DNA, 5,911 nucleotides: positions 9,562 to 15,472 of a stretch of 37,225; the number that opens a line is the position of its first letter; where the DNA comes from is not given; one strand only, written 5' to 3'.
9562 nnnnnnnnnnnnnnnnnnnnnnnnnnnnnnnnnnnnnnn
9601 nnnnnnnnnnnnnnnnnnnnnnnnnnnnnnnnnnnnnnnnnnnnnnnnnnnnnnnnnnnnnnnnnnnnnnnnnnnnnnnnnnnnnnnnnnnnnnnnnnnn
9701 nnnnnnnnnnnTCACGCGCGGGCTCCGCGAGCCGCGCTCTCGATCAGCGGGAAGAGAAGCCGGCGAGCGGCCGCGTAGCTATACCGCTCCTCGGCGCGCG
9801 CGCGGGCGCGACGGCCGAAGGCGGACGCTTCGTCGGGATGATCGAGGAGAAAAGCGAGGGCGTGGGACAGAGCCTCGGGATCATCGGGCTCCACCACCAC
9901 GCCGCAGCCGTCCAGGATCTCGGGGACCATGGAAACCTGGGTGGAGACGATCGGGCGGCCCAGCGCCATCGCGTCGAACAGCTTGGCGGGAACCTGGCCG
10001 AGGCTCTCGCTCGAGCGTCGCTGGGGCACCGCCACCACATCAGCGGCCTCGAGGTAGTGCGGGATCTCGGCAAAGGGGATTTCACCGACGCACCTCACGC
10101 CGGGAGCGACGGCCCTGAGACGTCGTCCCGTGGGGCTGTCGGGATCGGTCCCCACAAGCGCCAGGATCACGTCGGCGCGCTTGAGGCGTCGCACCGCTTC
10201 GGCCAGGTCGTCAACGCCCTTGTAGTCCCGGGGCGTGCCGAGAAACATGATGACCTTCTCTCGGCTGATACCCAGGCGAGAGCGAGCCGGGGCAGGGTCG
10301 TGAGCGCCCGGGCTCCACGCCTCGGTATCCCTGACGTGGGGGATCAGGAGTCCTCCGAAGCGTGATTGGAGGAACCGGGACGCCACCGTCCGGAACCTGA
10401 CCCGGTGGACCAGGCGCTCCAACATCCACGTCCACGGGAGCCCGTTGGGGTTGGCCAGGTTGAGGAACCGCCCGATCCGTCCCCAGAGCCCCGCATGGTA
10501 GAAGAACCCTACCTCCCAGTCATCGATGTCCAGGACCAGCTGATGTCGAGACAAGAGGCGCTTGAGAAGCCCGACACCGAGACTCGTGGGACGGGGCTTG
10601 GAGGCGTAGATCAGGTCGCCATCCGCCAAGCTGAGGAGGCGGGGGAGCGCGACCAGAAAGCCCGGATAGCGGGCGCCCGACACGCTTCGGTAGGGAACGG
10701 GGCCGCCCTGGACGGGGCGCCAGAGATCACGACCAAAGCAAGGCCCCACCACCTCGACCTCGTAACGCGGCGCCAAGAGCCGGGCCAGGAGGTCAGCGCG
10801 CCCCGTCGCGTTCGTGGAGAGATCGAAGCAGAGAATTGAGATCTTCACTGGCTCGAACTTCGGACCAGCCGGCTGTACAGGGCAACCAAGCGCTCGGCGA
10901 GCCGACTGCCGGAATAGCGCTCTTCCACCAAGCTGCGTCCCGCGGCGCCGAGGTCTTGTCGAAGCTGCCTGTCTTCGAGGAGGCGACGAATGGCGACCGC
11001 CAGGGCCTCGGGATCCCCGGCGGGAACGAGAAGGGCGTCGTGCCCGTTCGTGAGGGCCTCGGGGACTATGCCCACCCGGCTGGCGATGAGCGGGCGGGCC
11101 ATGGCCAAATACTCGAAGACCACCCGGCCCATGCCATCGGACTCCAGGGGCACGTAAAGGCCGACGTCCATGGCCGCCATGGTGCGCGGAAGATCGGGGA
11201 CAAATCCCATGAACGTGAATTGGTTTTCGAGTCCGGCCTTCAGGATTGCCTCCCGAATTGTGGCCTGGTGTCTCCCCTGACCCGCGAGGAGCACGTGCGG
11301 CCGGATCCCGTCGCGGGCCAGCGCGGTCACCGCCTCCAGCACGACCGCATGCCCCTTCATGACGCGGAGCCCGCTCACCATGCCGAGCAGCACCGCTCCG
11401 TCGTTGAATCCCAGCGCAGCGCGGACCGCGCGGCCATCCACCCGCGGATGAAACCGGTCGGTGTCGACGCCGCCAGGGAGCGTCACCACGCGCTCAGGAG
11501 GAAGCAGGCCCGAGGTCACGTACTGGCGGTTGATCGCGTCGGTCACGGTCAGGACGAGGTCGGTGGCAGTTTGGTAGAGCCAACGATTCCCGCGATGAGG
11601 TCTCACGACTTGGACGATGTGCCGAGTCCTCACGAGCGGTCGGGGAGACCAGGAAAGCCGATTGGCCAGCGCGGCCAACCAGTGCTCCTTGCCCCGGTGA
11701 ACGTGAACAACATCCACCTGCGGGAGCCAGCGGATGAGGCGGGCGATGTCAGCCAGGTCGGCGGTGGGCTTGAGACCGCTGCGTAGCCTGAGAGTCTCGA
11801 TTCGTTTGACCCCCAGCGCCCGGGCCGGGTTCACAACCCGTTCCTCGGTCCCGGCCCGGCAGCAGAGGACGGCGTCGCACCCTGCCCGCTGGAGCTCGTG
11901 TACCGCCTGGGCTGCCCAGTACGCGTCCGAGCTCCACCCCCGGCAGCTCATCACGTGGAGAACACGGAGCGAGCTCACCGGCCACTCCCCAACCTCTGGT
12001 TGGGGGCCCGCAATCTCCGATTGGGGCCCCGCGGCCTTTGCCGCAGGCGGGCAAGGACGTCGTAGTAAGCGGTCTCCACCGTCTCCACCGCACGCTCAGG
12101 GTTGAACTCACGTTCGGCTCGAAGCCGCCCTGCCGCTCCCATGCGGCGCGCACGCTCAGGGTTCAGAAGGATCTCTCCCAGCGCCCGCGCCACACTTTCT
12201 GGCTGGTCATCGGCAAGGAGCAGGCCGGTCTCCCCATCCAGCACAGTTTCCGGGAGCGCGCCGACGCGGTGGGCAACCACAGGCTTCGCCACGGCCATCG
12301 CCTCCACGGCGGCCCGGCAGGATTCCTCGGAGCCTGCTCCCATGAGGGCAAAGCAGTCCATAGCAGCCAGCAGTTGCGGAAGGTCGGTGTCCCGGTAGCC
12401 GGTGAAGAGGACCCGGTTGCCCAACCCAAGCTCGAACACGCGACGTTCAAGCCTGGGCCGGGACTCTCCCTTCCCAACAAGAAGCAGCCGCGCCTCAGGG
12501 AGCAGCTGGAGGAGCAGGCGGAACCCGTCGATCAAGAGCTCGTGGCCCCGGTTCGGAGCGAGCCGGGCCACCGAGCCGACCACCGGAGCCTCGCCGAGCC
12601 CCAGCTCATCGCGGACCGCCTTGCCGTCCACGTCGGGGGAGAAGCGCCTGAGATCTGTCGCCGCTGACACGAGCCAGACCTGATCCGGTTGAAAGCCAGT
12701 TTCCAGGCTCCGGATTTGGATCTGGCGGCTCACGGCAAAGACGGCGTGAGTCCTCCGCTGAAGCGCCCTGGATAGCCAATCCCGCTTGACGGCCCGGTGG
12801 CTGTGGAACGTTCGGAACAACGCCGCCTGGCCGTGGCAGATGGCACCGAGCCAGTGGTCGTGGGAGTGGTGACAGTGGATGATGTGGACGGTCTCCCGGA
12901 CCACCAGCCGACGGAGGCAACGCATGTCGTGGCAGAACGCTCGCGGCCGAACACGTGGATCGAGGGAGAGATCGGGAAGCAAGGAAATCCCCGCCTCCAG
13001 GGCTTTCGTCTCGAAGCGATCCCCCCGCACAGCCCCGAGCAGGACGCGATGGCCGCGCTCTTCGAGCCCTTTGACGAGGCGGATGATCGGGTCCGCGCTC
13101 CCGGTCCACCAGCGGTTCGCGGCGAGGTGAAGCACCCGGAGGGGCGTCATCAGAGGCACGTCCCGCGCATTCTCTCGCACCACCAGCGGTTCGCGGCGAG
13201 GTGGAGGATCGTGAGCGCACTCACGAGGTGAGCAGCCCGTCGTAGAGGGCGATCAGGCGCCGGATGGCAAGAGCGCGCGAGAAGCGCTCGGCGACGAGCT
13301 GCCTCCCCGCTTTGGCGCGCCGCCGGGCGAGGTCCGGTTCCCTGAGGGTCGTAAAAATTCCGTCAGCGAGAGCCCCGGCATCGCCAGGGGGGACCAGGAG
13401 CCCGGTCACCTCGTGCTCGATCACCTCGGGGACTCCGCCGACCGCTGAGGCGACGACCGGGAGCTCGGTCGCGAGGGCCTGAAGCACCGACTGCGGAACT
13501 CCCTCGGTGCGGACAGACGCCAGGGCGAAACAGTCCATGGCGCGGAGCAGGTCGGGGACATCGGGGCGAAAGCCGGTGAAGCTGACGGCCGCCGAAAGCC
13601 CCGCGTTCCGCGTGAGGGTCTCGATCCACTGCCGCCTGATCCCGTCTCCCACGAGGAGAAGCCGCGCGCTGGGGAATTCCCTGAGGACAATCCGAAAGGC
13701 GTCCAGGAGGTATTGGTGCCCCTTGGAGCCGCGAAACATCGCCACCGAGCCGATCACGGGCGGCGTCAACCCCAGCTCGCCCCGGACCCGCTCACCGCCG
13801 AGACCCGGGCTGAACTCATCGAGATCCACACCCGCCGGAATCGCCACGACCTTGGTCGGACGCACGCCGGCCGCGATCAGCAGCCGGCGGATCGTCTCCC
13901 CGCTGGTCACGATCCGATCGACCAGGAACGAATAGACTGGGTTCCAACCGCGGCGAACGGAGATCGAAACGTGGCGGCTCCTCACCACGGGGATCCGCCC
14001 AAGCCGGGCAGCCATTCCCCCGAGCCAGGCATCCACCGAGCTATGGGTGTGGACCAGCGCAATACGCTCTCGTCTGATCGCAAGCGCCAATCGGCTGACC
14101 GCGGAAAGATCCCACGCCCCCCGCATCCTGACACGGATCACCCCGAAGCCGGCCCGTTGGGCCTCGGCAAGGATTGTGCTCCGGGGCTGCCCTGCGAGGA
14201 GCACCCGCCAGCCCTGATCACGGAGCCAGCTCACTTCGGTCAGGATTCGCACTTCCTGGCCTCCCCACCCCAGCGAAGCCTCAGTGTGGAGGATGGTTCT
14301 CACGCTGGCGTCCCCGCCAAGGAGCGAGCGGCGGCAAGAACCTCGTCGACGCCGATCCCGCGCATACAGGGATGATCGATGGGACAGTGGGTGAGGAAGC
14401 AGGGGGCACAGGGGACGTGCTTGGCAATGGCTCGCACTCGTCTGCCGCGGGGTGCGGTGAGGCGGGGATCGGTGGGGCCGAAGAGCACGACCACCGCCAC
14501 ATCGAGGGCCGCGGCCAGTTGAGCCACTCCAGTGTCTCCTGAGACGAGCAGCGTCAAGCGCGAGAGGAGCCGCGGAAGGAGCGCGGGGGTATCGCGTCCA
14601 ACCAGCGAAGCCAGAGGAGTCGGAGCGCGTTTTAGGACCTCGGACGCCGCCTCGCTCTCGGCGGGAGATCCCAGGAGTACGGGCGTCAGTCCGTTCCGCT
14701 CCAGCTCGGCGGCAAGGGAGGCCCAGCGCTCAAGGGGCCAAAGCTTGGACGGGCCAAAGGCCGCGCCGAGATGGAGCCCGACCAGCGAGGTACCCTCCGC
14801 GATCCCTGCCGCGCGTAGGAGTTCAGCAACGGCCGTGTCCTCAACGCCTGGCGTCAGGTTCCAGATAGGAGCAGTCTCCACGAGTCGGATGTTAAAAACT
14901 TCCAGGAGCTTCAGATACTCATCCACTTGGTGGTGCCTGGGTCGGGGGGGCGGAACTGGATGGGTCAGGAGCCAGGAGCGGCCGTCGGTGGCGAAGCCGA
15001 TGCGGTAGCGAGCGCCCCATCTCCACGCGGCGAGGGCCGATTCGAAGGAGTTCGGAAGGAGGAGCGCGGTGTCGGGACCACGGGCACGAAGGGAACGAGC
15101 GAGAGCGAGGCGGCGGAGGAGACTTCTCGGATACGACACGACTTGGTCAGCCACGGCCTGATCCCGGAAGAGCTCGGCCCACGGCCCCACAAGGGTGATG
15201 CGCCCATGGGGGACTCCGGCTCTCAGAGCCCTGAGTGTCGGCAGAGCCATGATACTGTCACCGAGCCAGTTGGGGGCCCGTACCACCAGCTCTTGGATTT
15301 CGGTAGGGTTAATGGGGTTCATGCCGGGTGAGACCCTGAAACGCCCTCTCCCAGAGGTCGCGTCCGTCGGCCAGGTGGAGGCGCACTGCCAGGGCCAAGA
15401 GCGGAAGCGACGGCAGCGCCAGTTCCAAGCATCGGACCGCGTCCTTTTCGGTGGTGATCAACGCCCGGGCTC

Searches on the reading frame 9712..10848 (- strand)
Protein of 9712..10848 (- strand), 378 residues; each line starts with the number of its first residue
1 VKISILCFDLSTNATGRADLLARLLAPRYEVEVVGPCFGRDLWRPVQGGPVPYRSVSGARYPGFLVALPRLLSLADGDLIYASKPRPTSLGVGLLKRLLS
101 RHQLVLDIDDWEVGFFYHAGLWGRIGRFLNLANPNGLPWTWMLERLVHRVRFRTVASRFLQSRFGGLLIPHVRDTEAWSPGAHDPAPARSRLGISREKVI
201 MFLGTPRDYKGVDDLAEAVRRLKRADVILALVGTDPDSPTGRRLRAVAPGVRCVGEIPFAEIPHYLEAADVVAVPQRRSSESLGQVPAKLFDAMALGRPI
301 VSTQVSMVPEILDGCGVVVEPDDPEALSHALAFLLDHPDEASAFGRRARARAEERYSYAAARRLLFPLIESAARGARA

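Call 55: search_protein_families(library=pfam, proteins=[window:9712-10848:-], max_evalue=0.00001)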
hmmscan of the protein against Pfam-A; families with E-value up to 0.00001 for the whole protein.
window:9712-10848:- (378 aa): 3 families
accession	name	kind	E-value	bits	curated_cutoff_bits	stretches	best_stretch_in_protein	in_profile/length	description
PF13692.12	Glyco_trans_1_4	-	1.9e-24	87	27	1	197-336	1-141/142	Glycosyl transferases group 1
PF00534.26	Glycos_transf_1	-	2.7e-19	69.8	26.4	1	194-350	11-171/172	Glycosyl transferases group 1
PF13524.12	Glyco_trans_1_2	-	3.9e-12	46.8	25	1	219-360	6-137/144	Glycosyl transferase-like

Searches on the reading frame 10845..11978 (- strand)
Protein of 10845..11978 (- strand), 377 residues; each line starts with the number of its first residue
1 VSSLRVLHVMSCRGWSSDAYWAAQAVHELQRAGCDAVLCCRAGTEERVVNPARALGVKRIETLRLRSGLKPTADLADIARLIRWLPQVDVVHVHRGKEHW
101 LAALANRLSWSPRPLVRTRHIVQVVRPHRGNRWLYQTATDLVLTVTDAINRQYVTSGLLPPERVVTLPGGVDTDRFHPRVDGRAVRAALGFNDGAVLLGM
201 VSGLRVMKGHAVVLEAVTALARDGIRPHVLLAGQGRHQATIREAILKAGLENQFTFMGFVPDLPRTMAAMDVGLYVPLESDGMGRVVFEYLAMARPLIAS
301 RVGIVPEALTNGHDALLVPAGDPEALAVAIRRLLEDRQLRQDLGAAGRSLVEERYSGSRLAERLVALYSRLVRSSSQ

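Call 55: search_protein_families(library=pfam, proteins=[window:10845-11978:-], max_evalue=0.00001)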
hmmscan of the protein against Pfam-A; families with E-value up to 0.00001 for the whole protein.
window:10845-11978:- (377 aa): 5 families
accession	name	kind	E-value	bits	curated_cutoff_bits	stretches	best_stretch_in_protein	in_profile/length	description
PF00534.26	Glycos_transf_1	-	5.4e-28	98.1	26.4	1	185-348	5-170/172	Glycosyl transferases group 1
PF13692.12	Glyco_trans_1_4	-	3.9e-27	95.7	27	1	198-336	4-142/142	Glycosyl transferases group 1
PF13439.12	Glyco_transf_4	-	4.1e-18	66.4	28.5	1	25-175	11-170/170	Glycosyltransferase Family 4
PF13579.12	Glyco_trans_4_4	-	1.9e-11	45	29.7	1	23-170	8-158/158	Glycosyl transferase 4-like domain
PF13524.12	Glyco_trans_1_2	-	1.9e-08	34.8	25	1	253-365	28-143/144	Glycosyl transferase-like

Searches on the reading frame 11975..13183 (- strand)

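Call 55: search_protein_families(library=pfam, proteins=[window:11975-13183:-], max_evalue=0.00001)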
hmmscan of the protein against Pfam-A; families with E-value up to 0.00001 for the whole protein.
window:11975-13183:- (402 aa): 5 families
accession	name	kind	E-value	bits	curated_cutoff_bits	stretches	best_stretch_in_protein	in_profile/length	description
PF00534.26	Glycos_transf_1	-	9.9e-33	113.5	26.4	1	194-354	9-171/172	Glycosyl transferases group 1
PF13692.12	Glyco_trans_1_4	-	3.8e-29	102.2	27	1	200-339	2-140/142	Glycosyl transferases group 1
PF13439.12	Glyco_transf_4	-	4.7e-13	50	28.5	1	33-179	8-169/170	Glycosyltransferase Family 4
PF13579.12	Glyco_trans_4_4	-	2.7e-07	31.5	29.7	1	35-172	9-155/158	Glycosyl transferase 4-like domain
PF13524.12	Glyco_trans_1_2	-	2.6e-06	27.9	25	1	293-369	68-142/144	Glycosyl transferase-like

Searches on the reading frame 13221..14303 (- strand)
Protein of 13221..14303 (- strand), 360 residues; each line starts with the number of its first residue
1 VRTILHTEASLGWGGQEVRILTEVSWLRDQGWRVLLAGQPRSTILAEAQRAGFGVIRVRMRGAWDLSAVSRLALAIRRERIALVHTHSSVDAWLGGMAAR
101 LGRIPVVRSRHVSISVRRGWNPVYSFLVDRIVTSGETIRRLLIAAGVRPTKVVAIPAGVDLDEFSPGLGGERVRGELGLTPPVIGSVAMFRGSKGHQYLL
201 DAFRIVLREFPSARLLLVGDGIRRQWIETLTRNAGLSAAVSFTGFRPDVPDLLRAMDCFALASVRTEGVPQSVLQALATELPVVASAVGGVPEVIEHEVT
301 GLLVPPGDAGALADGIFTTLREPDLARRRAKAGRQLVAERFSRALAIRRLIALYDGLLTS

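Call 55: search_protein_families(library=pfam, proteins=[window:13221-14303:-], max_evalue=0.00001)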
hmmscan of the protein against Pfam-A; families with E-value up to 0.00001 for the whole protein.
window:13221-14303:- (360 aa): 5 families
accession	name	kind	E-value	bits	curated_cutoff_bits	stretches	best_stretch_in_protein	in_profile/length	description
PF00534.26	Glycos_transf_1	-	1.5e-35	122.7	26.4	1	179-335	13-171/172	Glycosyl transferases group 1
PF13692.12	Glyco_trans_1_4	-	3.2e-35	121.9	27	1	182-320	2-140/142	Glycosyl transferases group 1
PF13439.12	Glyco_transf_4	-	9.5e-22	78.2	28.5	1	13-162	1-169/170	Glycosyltransferase Family 4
PF13579.12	Glyco_trans_4_4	-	6.1e-14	53.1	29.7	1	14-158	1-158/158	Glycosyl transferase 4-like domain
PF13477.12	Glyco_trans_4_2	-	8.3e-06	26.4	23.4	0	24-113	17-109/139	Glycosyl transferase 4-like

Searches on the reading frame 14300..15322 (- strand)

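Call 55: search_protein_families(library=pfam, proteins=[window:14300-15322:-], max_evalue=0.00001)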
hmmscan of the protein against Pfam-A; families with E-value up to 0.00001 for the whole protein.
window:14300-15322:- (340 aa): 1 family
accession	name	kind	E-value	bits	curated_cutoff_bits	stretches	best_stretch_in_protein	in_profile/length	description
PF01075.23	Glyco_transf_9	-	1.2e-36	126.8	22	1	71-315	1-243/247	Glycosyltransferase family 9 (heptosyltransferase)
